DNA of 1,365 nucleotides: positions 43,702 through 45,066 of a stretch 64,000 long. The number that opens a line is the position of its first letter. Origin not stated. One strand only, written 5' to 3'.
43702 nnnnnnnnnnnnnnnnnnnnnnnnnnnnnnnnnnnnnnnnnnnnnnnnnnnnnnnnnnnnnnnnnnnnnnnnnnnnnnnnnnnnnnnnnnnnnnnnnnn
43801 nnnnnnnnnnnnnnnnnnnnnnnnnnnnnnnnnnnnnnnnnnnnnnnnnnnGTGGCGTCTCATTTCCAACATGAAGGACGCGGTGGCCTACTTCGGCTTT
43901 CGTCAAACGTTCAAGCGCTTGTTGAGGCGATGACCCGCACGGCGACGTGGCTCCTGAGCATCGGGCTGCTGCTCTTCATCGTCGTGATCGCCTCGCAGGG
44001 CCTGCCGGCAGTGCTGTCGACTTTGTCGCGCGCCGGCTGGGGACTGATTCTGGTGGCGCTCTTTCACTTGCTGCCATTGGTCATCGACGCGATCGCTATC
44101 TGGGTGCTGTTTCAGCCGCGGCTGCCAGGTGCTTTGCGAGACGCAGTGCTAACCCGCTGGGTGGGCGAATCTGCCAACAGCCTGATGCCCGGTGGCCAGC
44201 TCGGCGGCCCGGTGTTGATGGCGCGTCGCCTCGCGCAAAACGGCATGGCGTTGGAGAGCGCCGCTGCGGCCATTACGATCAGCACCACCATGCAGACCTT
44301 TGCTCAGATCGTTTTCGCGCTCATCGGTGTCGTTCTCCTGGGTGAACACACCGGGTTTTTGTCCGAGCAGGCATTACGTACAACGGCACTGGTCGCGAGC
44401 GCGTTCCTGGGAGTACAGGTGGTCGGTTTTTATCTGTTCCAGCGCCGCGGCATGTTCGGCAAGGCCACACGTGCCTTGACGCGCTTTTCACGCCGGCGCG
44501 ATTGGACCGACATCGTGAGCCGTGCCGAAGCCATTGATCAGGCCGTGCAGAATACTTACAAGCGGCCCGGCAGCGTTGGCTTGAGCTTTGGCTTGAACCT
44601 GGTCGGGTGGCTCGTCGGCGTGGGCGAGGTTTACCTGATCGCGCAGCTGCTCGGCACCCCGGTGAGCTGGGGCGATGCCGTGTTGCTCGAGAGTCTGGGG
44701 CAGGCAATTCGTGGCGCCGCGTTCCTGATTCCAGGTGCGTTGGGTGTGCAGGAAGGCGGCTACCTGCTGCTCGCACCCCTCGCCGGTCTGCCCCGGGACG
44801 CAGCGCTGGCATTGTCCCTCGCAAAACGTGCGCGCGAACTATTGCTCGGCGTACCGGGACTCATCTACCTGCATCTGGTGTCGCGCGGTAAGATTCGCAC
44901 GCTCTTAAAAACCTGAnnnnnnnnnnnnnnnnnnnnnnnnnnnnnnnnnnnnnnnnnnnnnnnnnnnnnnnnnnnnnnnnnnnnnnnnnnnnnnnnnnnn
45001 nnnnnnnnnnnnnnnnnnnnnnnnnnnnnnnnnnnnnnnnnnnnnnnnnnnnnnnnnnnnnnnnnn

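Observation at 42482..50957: Eight-gene translationally coupled operon: full AEP phosphonate pathway wired to a CDP-alcohol phosphotransferase, flippase-like protein and Omp85 barrel (candidate phosphonolipid system)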

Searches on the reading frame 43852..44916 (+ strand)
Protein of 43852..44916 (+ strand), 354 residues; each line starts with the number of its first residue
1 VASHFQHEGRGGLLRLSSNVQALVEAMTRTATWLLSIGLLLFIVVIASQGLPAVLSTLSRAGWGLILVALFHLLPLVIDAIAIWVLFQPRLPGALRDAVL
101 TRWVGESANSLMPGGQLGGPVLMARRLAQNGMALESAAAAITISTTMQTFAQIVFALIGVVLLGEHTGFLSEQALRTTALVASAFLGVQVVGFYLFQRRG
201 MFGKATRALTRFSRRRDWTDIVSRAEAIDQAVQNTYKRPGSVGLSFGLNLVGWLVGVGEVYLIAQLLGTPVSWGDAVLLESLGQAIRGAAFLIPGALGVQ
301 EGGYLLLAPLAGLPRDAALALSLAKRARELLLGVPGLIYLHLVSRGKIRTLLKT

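Call 4: search_protein_families(library=pfam, proteins=[window:43852-44916:+], max_evalue=0.01)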
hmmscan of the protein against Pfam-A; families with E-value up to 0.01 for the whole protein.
window:43852-44916:+ (354 aa): 1 family
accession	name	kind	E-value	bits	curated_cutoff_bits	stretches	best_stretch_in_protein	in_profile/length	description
PF03706.18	LPG_synthase_TM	-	3.5e-30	105.9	33.4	1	37-331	3-296/302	Lysylphosphatidylglycerol synthase TM region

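Call 5: search_protein_families(library=ncbifam, proteins=[window:43930-44916:+], max_evalue=0.001)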
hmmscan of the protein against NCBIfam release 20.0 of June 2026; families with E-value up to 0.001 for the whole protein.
window:43930-44916:+ (328 aa): 2 families
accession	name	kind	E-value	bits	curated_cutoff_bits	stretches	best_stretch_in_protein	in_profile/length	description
TIGR03476.1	HpnL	subfamily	1.4e-91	307.1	195.65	1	1-317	1-317/318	putative membrane protein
TIGR00374.1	TIGR00374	subfamily_domain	1.1e-15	57.8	43.2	1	11-300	3-295/323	flippase-like domain-containing protein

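Call 95: search_dna_similar(query=window:43930-44916:+, collection=plasmids, mode=protein, max_evalue=1e-8, max_rows=40, rows=spread)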
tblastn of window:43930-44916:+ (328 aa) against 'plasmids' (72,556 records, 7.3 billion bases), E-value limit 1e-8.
Records with a match: 25; places in all: 35; records where one place covers at least 80% of the query: 22.
Best place of each record, by identity: <60% 25.
By first word of the organism name: Mycetohabitans 9; Burkholderia 6; Paraburkholderia 5; Caballeronia 3; Cupriavidus 1; Methylobacterium 1.
By predicted mobility (MOB-suite, as given by PLSDB): non-mobilizable 21; mobilizable 3; conjugative 1.
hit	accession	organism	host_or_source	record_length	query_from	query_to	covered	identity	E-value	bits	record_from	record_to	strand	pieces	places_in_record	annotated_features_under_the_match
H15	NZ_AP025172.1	Cupriavidus sp. P-10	-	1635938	1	323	98%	58.5%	1e-68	239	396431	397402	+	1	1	none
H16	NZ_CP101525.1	Burkholderia arboris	mixed culture,soil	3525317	1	320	98%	58.9%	6e-70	243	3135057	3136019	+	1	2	none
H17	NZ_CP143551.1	Burkholderia multivorans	Homo sapiens,bronchoalveolar lavage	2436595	1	320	98%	57.9%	3e-67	235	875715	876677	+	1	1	none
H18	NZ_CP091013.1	Burkholderia cenocepacia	-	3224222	1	320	98%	57.6%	3e-69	241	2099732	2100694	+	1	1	none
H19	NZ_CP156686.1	Burkholderia stagnalis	Bacterial cells,soils collected in ...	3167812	1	320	98%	57.6%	3e-68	238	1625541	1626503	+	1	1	none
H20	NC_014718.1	Mycetohabitans rhizoxinica HKI 454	-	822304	1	316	96%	57.0%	1e-66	233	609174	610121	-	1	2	lysylphosphatidylglycerol synthase domain-containing protein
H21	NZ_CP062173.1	Mycetohabitans rhizoxinica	Rhizopus microsporus,bacterial ...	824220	1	316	96%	57.0%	1e-66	233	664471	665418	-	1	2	lysylphosphatidylglycerol synthase domain-containing protein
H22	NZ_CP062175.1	Mycetohabitans rhizoxinica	Rhizopus microsporus,bacterial culture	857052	1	316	96%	57.0%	1e-66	233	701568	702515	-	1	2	lysylphosphatidylglycerol synthase domain-containing protein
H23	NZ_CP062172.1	Mycetohabitans rhizoxinica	Rhizopus microsporus,bacterial ...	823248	1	316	96%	57.0%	2e-66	233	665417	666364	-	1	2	lysylphosphatidylglycerol synthase domain-containing protein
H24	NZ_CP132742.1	Mycetohabitans endofungorum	Rhizopus microsporus,culture isolated ...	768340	1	320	98%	55.8%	8e-68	237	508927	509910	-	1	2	lysylphosphatidylglycerol synthase domain-containing protein | 2OG-Fe(II) oxygenase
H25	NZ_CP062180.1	Mycetohabitans endofungorum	Rhizopus microsporus,bacterial ...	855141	1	320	98%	55.8%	8e-68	237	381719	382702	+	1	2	lysylphosphatidylglycerol synthase domain-containing protein | 2OG-Fe(II) oxygenase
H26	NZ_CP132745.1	Mycetohabitans endofungorum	-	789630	1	320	98%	55.8%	9e-68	236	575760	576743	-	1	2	lysylphosphatidylglycerol synthase domain-containing protein | 2OG-Fe(II) oxygenase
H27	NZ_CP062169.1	Mycetohabitans endofungorum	Rhizopus microsporus,bacterial ...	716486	1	320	98%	55.8%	8e-63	222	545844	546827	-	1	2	lysylphosphatidylglycerol synthase domain-containing protein | 2OG-Fe(II) oxygenase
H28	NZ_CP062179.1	Mycetohabitans endofungorum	Rhizopus microsporus,bacterial ...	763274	1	320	98%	55.5%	2e-63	224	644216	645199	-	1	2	lysylphosphatidylglycerol synthase domain-containing protein | 2OG-Fe(II) oxygenase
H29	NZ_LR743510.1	Methylobacterium bullatum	-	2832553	1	321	98%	35.6%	1e-17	91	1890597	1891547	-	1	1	none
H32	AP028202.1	Paraburkholderia largidicola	Physopelta gutta,midgut,Midgut crypts ...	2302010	27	319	89%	31.3%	4e-13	77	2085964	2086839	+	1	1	HpnL family protein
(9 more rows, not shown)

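Call 96: get_annotated_region(hit=H32, flank=12000)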
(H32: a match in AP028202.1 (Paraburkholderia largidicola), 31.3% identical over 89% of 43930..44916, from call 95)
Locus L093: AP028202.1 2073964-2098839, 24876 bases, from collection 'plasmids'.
description: Paraburkholderia sp. F2 plasmid PPGUF2_p1 DNA, complete genome
organism: Paraburkholderia largidicola (NCBI taxid 3014751)
taxonomy: Bacteria; Pseudomonadota; Betaproteobacteria; Burkholderiales; Burkholderiaceae; Paraburkholderia; Paraburkholderia largidicola
host: -; source: Physopelta gutta,midgut,Midgut crypts of sting bug Physopelta gutta; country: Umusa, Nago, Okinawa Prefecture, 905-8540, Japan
typing (MOB-suite, as given by PLSDB): non-mobilizable
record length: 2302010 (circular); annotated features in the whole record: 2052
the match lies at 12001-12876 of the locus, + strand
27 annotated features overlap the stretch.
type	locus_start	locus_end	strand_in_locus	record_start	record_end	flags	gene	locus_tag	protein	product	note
CDS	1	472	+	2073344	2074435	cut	-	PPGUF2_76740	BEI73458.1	GlxA family transcriptional regulator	-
CDS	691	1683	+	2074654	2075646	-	-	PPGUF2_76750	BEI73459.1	asparaginase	-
CDS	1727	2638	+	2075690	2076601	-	-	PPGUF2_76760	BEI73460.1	ornithine cyclodeaminase family protein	-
CDS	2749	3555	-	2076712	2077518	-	-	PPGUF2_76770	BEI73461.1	IclR family transcriptional regulator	-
CDS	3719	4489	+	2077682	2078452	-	-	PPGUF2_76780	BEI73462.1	ABC transporter substrate-binding protein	-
CDS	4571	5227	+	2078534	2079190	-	-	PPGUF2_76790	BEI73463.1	amino acid ABC transporter permease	-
CDS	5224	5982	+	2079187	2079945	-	-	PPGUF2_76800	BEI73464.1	amino acid ABC transporter ATP-binding protein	-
CDS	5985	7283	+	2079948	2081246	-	-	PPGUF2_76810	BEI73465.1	FAD-binding oxidoreductase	-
CDS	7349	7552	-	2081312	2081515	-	-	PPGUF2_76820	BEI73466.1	hypothetical protein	-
CDS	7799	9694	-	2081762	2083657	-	-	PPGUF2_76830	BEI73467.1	phospholipase C, phosphocholine-specific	-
CDS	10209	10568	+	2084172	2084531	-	-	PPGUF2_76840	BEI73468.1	hypothetical protein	-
CDS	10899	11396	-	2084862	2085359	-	-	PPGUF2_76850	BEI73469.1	hypothetical protein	-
CDS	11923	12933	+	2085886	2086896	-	-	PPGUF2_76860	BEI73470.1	HpnL family protein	-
CDS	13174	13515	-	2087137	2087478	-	-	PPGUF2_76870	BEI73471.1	hypothetical protein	-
CDS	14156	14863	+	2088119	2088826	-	-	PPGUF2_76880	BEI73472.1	hypothetical protein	-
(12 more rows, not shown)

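Call 97: get_annotated_region(hit=H29, flank=15000)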
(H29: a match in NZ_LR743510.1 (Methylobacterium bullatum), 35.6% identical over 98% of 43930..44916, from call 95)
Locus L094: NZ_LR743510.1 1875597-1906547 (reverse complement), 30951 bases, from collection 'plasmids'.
description: Methylobacterium bullatum isolate mbul2 plasmid 1
organism: Methylobacterium bullatum (NCBI taxid 570505)
taxonomy: Bacteria; Pseudomonadota; Alphaproteobacteria; Hyphomicrobiales; Methylobacteriaceae; Methylobacterium; Methylobacterium bullatum
host: -; source: -; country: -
typing (MOB-suite, as given by PLSDB): non-mobilizable
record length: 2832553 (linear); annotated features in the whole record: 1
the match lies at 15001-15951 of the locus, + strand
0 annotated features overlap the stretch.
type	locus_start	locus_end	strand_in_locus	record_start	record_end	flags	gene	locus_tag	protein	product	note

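Call 100: search_protein_families(library=ncbifam, proteins=[L094:13657-14967:+, L094:13606-14790:-, L094:12597-13502:-, L094:10345-11526:+, L094:15001-16152:+, L094:16143-16766:+, L094:16873-18087:+, L094:18137-19579:+, L094:17957-19603:-, L094:19916-20707:+], max_evalue=1e-8)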
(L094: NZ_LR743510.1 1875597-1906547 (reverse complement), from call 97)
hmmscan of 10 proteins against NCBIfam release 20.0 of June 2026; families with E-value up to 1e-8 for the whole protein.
L094:13657-14967:+ (436 aa): 0 families

L094:13606-14790:- (394 aa): 0 families

L094:12597-13502:- (301 aa): 0 families

L094:10345-11526:+ (393 aa): 0 families

L094:15001-16152:+ (383 aa): 2 families
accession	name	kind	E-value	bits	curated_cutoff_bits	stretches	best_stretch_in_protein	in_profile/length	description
TIGR03476.1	HpnL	subfamily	8.3e-101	337.5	195.65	1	1-314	1-318/318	putative membrane protein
TIGR00374.1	TIGR00374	subfamily_domain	5.9e-12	45.6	43.2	1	10-298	2-297/323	flippase-like domain-containing protein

L094:16143-16766:+ (207 aa): 1 family
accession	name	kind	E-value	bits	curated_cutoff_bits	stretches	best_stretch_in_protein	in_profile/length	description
TIGR03481.1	HpnM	hypoth_equivalog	6.1e-30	104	160.1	1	8-200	6-198/200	hopanoid biosynthesis associated membrane protein HpnM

L094:16873-18087:+ (404 aa): 2 families
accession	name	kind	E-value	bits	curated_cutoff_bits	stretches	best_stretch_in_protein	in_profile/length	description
TIGR03472.1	HpnI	equivalog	8e-136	452.7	310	1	14-389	2-370/373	bacteriohopanetetrol glucosamine biosynthesis glycosyltransferase HpnI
TIGR03469.1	HpnB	hypoth_equivalog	1.9e-09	37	379.25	0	50-262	38-256/386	hopene-associated glycosyltransferase HpnB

L094:18137-19579:+ (480 aa): 18 families
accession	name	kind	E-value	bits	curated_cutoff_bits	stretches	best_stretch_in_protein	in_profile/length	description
TIGR03471.1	HpnJ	equivalog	1.9e-243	808.5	577.6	1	4-474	1-471/472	hopanoid biosynthesis associated radical SAM protein HpnJ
NF038361.1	rSAM_Sden_1168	equivalog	2.2e-33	115.6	575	1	109-406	185-489/560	Sden_1168 family B12-binding radical SAM P-methyltransferase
TIGR02026.1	BchE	equivalog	7.7e-27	94.3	481.35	1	31-441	16-431/497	magnesium-protoporphyrin IX monomethyl ester anaerobic oxidative cyclase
TIGR04479.1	bcpD_PhpK_rSAM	subfamily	1.1e-26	93.3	600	1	194-375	235-416/504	PhpK family radical SAM P-methyltransferase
TIGR04072.2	rSAM_ladder_B12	equivalog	2.3e-26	92.4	360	1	200-398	180-380/443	lipid biosynthesis B12-binding/radical SAM protein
NF050148.1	rSAM_ApyD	equivalog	2.4e-26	92.3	750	1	76-392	79-395/645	RiPP biosynthesis radical SAM protein ApyD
TIGR03975.1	rSAM_ocin_1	subfamily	1.2e-24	86.7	281.85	1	93-365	150-427/606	RiPP maturation radical SAM C-methyltransferase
TIGR04014.1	B12_SAM_MJ_0865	equivalog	5.4e-23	81.5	360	1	135-392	105-360/434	methyl-coenzyme M reductase glutamine C-methyltransferase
NF033070.1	rSAM_AprD4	equivalog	5.4e-19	68.4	500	1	184-408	178-408/456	AprD4 family radical SAM diol-dehydratase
TIGR04013.1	B12_SAM_MJ_1487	hypoth_equivalog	7.7e-16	57.9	251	1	290-389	254-356/382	TIGR04013 family B12-binding domain/radical SAM domain-containing protein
NF033712.0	B12_rSAM_KedN5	subfamily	4.1e-15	55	700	1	90-358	81-360/624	KedN5 family methylcobalamin-dependent radical SAM C-methyltransferase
TIGR04385.1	B12_rSAM_cofa1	equivalog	6.3e-14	52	450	1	101-369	102-365/438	B12 lower ligand biosynthesis radical SAM protein BzaD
TIGR04367.1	HpnR_B12_rSAM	equivalog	2.6e-13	49.3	650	1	184-389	169-372/490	hopanoid C-3 methylase HpnR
TIGR00089.1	TIGR00089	subfamily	1.2e-10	40.8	251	0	309-384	257-334/429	MiaB/RimO family radical SAM methylthiotransferase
TIGR01125.1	TIGR01125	equivalog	2.3e-10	40.2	356.95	1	204-371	141-319/432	30S ribosomal protein S12 methylthiotransferase RimO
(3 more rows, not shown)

L094:17957-19603:- (548 aa): 0 families

L094:19916-20707:+ (263 aa): 0 families
